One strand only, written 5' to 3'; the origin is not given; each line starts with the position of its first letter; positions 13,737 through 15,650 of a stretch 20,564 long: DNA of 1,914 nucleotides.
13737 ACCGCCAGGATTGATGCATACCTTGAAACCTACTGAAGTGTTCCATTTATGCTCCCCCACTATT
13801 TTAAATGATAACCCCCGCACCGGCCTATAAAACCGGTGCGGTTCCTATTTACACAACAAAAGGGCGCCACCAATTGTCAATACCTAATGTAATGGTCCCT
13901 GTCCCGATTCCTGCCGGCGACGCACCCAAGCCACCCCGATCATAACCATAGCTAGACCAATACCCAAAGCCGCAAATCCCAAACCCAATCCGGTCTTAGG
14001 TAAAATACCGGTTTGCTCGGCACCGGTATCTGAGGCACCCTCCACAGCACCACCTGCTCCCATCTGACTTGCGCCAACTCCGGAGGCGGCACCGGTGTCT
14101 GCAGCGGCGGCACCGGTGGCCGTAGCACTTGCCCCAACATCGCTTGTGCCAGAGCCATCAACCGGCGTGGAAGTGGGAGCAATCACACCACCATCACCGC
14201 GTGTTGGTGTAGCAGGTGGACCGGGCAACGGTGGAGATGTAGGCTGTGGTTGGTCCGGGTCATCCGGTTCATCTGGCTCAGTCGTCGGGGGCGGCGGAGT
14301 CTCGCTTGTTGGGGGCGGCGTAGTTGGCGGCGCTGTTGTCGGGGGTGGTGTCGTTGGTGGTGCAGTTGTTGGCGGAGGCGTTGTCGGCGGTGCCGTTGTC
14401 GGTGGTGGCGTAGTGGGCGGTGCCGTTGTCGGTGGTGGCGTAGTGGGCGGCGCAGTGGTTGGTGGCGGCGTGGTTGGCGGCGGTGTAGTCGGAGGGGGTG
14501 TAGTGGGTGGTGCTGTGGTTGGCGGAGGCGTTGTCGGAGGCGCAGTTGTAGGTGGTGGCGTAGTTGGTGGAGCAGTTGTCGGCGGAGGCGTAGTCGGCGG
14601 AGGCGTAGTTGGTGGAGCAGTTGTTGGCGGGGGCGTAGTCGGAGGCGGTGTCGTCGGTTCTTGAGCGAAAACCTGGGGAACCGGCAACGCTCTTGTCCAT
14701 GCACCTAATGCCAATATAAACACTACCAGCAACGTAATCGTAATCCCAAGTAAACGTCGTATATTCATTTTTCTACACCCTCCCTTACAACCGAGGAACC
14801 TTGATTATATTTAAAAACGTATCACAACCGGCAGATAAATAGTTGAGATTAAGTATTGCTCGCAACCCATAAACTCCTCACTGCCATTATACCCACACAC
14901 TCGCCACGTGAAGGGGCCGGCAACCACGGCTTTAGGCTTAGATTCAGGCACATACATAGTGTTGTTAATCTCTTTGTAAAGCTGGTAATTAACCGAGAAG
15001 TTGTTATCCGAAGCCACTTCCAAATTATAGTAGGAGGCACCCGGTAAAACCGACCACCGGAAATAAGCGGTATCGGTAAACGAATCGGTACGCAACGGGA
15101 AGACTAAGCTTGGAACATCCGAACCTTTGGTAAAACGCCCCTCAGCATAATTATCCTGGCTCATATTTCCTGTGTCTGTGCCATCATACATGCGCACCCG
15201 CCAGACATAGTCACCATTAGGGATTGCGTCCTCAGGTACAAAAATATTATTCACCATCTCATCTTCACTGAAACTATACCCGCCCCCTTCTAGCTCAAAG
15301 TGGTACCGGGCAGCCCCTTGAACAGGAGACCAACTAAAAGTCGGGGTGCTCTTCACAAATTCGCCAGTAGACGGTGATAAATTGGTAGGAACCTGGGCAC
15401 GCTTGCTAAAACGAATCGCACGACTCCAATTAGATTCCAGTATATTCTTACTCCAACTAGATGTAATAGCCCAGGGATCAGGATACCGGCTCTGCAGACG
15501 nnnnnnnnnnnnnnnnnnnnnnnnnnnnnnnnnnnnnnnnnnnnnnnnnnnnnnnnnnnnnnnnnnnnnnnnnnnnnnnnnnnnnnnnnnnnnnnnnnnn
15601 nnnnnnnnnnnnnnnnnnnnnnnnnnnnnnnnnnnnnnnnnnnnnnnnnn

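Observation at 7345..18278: Both giant surface proteins end in the same short tail [VI]YLP[LV][IV]I[KR], a possible unrecognised C-terminal sorting or processing tag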

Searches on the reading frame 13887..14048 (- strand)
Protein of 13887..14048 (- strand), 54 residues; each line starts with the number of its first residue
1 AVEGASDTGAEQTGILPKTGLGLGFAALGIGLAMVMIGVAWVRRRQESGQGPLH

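Call 21: search_protein_families(library=ncbifam, proteins=[window:13887-14048:-], max_evalue=10)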
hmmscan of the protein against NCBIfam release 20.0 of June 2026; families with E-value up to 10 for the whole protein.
seq(54 aa): 7 families
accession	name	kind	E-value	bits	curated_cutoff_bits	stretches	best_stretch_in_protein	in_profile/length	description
NF053819.1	EF0750_LPXTG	subfamily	0.015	15.8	47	1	7-46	64-103/105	EF2685/EF0750 family sortase-dependent surface protein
TIGR01167.1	LPXTG_anchor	domain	0.026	15.2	15.9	1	16-46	2-33/34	LPXTG cell wall anchor domain-containing protein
NF004888.0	PRK06251.1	equivalog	0.033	14.3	101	1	4-42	25-63/102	V-type ATP synthase subunit K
NF033902.0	iso_D2_wall_anc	subfamily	0.08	11.7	95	1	9-45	503-539/540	SpaH/EbpB family LPXTG-anchored major pilin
TIGR03773.1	anch_rpt_wall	hypoth_equivalog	0.16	10.9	190.3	1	5-41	476-506/516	TIGR03773 family transporter-associated surface protein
TIGR02595.1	PEP_CTERM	domain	4.4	8.4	16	0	30-46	8-23/24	PEP-CTERM sorting domain-containing protein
NF033846.1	Rumino_NPXTG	domain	5.7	7.4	23.5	0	17-39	2-18/30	NPXTG-anchored protein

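Call 22: search_protein_families(library=pfam, proteins=[window:13887-14048:-], max_evalue=10)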
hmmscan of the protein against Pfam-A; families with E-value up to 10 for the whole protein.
seq(54 aa): 2 families
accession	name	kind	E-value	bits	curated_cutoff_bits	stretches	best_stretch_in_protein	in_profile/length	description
PF03988.17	DUF347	-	0.03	15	28.2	1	19-46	24-51/52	Repeat of Unknown Function (DUF347)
PF00746.26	Gram_pos_anchor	-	0.41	11.1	20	1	16-46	9-40/43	LPXTG cell wall anchor motif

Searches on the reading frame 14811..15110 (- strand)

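Call 74: search_protein_families(library=ncbifam, proteins=[window:14811-15110:-], max_evalue=10)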
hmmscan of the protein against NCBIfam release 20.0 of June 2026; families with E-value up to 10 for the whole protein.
window:14811-15110:- (99 aa): 2 families
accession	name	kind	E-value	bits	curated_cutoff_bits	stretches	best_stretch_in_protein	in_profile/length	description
NF053834.1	ultrashort_CTERM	domain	0.025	14.6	10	1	90-98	2-10/10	YLP-box putative sorting motif-containing protein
NF050076.1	sort_motif_YLP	domain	0.047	13.6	15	1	90-98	3-11/11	YLP-box putative sorting motif-containing protein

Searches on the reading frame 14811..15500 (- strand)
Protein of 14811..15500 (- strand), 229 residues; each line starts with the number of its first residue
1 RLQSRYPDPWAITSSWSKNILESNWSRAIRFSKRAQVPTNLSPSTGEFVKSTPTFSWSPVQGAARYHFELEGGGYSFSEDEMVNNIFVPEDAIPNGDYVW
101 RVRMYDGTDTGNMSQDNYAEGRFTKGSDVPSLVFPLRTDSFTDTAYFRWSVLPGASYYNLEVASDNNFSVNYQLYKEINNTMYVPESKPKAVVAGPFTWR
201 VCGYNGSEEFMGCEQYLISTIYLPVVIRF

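Call 12: find_homologous_proteins(query=window:14811-15500:-, max_evalue=0.001)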
Query window:14811-15500:- (229 aa): 1 proteins with E <= 0.001 among 140 candidates.
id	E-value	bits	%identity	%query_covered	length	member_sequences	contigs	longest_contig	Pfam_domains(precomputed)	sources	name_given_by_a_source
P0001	3.2e-67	245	51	100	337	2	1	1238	-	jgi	jgi:hypothetical protein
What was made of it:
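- Tried and rejected: With the last 229 aa of the FN3-like giant it found one hit (call 12).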

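Call 51: predict_structure(alignment_id=A3)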
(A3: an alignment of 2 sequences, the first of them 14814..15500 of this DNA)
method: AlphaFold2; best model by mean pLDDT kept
length: 229 residues; sequences in the alignment: 2
mean_pLDDT: 46.7   pTM: 0.38
mean pLDDT of the five models: 46.7, 46.2, 45.8, 42.7, 35.7
residues with pLDDT >= 90: 0; 70-90: 31; 50-70: 70; < 50: 128
segments of 3 or more residues with pLDDT < 50: 1-53, 111-116, 127-148, 165-171, 175-196, 217-229
pLDDT, mean of each block of 10 residues (from residue 1): 26 24 21 27 28 49 66 74 56 66 63 50 50 27 43 66 48 45 42 48 73 55 27
secondary structure, 60 per line:
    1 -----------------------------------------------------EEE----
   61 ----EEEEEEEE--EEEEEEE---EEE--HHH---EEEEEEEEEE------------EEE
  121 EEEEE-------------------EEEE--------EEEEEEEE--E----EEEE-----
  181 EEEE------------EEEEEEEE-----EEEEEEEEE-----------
elements in order: E54-56 E65-72 E75-81 E85-87 E96-105 E118-125 E145-148 E157-164 E172-175 E181-184 E197-204 E210-218

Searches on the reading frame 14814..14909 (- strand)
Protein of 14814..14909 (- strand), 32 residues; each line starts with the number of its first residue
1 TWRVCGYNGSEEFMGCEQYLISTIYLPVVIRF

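Call 21: search_protein_families(library=ncbifam, proteins=[window:14814-14909:-], max_evalue=10)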
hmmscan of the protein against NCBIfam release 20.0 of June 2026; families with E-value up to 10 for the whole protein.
seq(32 aa): 2 families
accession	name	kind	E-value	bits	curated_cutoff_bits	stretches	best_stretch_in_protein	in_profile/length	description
NF053834.1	ultrashort_CTERM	domain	0.0061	16.4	10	1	23-31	2-10/10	YLP-box putative sorting motif-containing protein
NF050076.1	sort_motif_YLP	domain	0.019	14.8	15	1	23-31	3-11/11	YLP-box putative sorting motif-containing protein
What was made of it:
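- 14817..14840 (-): YLP box of the FN3/Ig-like giant: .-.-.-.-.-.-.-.. It is followed by F (14814-14816) and the stop codon (14811-14813). It scores 16.4 bits on NF053834 and 14.8 on NF050076 (call 21).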

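Call 22: search_protein_families(library=pfam, proteins=[window:14814-14909:-], max_evalue=10)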
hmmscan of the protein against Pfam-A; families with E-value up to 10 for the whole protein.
seq(32 aa): 0 families
